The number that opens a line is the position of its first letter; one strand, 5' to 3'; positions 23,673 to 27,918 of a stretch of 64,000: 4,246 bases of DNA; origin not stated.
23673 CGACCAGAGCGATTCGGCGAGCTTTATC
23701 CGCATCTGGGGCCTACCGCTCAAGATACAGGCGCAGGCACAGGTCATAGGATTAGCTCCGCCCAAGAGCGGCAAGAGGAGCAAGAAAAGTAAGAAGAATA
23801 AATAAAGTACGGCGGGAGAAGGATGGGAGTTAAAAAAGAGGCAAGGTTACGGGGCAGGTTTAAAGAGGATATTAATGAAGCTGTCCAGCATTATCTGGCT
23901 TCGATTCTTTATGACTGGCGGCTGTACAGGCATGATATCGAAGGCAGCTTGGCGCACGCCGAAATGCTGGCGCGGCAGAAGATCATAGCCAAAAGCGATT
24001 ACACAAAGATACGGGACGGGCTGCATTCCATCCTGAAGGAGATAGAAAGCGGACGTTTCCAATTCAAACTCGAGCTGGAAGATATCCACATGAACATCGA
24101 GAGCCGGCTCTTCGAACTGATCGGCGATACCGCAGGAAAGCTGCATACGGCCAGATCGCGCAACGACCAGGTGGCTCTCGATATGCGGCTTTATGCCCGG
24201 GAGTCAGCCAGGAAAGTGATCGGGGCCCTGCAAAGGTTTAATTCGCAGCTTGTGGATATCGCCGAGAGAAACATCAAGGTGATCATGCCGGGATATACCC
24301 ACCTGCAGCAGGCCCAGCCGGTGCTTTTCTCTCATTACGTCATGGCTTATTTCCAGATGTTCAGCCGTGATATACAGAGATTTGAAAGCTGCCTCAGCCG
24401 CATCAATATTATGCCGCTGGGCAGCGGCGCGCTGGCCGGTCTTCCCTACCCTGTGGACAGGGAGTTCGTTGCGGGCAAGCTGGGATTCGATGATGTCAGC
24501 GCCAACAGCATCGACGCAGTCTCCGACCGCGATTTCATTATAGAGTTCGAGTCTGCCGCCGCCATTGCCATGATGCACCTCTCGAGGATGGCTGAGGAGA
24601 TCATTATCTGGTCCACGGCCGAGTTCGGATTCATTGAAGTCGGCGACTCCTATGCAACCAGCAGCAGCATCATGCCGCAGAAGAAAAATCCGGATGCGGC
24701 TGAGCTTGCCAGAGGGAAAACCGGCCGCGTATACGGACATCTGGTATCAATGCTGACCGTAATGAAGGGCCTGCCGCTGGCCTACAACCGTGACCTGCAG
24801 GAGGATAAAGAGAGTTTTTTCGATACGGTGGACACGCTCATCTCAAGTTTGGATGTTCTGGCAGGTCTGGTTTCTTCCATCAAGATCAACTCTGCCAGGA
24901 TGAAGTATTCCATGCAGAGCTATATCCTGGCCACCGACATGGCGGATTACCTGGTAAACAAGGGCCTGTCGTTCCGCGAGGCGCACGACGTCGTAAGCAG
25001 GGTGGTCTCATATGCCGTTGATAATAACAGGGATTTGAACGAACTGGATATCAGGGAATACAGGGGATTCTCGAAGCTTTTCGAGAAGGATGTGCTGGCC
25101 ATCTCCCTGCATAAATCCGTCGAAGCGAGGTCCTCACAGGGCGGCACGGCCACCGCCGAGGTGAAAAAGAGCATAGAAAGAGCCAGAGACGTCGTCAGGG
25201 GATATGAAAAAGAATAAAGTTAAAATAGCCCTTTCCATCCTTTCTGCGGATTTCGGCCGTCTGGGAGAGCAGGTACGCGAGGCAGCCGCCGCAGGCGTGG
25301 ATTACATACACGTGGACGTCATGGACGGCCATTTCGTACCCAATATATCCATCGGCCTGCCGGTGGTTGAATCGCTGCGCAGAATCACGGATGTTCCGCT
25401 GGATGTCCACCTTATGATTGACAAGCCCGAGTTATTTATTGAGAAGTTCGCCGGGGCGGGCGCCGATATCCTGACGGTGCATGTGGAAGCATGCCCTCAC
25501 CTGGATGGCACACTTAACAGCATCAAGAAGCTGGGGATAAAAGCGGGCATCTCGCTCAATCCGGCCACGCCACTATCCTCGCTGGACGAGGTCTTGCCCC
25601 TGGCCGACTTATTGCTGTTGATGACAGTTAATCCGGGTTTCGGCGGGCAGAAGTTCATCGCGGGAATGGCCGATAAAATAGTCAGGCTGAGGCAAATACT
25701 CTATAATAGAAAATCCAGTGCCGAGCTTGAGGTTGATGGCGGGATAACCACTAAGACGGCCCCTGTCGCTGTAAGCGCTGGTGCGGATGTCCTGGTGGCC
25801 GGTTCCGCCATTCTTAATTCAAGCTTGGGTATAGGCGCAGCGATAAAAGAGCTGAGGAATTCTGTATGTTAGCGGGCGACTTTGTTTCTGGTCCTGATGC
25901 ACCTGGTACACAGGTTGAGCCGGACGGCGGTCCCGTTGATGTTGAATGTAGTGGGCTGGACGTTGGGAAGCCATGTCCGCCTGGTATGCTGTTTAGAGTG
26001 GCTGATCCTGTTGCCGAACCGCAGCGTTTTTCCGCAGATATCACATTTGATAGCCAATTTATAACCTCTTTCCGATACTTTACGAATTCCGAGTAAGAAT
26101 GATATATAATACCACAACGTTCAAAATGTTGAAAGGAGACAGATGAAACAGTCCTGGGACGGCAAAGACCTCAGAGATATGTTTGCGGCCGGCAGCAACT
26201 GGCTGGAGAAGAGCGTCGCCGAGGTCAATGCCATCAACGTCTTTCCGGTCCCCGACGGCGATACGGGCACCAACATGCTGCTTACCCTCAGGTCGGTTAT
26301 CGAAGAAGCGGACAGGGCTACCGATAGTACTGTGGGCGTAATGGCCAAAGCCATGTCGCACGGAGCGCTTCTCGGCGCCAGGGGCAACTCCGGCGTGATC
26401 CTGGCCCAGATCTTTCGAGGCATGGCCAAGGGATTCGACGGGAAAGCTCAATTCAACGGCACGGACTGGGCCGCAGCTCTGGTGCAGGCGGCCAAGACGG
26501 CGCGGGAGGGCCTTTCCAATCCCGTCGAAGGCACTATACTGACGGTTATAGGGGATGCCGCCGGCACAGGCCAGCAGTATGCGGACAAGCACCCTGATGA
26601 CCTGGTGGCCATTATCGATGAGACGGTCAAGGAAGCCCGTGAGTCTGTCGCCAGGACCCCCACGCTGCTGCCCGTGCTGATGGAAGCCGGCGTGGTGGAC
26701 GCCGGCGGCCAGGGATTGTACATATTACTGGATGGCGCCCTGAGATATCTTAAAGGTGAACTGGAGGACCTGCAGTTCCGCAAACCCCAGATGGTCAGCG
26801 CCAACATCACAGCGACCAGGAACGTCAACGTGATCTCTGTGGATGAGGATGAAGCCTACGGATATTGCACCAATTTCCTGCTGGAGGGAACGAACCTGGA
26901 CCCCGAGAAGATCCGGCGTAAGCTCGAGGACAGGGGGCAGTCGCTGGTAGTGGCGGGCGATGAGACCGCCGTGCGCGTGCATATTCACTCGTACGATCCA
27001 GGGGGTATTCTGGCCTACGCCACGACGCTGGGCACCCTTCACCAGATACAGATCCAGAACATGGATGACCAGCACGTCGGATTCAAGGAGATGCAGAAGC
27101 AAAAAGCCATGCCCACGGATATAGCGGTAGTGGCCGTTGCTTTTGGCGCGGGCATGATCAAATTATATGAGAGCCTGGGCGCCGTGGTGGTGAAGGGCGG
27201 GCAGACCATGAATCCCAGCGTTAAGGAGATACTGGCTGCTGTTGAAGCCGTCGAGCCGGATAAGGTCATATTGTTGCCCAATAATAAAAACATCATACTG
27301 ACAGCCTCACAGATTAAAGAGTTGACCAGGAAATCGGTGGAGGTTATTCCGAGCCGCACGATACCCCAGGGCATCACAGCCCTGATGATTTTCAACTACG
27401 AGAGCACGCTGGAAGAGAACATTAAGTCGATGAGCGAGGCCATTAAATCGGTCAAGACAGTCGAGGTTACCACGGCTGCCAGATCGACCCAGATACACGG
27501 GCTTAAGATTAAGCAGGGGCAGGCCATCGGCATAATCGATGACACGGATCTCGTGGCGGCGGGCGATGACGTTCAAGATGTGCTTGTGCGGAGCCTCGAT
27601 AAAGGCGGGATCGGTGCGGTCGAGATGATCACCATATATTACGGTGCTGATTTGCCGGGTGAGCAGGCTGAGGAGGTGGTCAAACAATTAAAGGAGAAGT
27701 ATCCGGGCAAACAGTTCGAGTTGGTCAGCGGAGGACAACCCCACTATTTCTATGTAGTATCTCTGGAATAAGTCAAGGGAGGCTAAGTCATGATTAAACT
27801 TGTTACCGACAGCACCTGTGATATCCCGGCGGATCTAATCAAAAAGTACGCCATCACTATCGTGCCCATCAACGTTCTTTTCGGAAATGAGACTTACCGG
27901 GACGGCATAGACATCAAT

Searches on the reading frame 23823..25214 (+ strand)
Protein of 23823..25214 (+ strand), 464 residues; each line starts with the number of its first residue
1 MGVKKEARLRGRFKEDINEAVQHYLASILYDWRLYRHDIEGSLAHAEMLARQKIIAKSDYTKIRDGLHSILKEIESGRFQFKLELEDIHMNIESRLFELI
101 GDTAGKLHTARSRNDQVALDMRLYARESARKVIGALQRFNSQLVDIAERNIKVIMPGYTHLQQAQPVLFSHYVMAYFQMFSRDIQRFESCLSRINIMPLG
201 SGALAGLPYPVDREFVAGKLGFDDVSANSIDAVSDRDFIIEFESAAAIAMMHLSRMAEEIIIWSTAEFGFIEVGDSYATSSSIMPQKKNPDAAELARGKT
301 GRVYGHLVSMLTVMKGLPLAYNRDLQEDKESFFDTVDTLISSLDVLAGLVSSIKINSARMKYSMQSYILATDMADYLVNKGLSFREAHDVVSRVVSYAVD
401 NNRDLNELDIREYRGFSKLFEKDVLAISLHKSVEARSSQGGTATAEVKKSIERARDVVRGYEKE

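Call 40: search_protein_families(library=pfam, proteins=[window:23823-25214:+], max_evalue=0.00001)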
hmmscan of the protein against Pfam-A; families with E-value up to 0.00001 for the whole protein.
window:23823-25214:+ (464 aa): 2 families
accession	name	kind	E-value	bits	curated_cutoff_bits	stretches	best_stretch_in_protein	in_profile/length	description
PF00206.25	Lyase_1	-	1e-71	242.4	27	1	11-305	1-312/312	Lyase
PF14698.11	ASL_C2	-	8.3e-22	77.8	27.3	1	367-433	1-68/69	Argininosuccinate lyase C-terminal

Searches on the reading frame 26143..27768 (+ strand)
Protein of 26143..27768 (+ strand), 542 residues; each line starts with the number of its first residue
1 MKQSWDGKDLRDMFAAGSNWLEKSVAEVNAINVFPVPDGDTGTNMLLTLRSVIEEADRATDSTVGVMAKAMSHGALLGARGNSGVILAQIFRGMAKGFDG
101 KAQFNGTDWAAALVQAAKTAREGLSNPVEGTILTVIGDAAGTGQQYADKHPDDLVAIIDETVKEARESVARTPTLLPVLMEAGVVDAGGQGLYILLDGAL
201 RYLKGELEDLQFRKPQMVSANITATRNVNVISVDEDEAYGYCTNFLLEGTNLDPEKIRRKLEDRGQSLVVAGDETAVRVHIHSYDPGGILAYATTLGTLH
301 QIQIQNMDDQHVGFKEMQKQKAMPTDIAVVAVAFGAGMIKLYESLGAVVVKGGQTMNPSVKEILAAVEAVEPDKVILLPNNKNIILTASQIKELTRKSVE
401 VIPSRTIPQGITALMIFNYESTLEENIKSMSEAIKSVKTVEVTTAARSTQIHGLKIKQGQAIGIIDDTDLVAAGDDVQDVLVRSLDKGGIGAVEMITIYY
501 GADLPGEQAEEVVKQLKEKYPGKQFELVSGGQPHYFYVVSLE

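Call 40: search_protein_families(library=pfam, proteins=[window:26143-27768:+], max_evalue=0.00001)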
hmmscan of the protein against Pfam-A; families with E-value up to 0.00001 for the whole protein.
window:26143-27768:+ (542 aa): 3 families
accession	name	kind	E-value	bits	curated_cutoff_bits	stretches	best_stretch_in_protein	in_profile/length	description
PF13684.11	FakA-like_C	-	6.2e-70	235.4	23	1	328-542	1-216/216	Fatty acid kinase subunit A-like, C-terminal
PF02734.22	Dak2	-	4.5e-39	134.6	27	1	35-199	1-172/174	DAK2 domain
PF21645.3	FakA-like_M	-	1.4e-23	83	24.9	1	239-311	2-77/80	Fatty acid kinase subunit A-like, middle domain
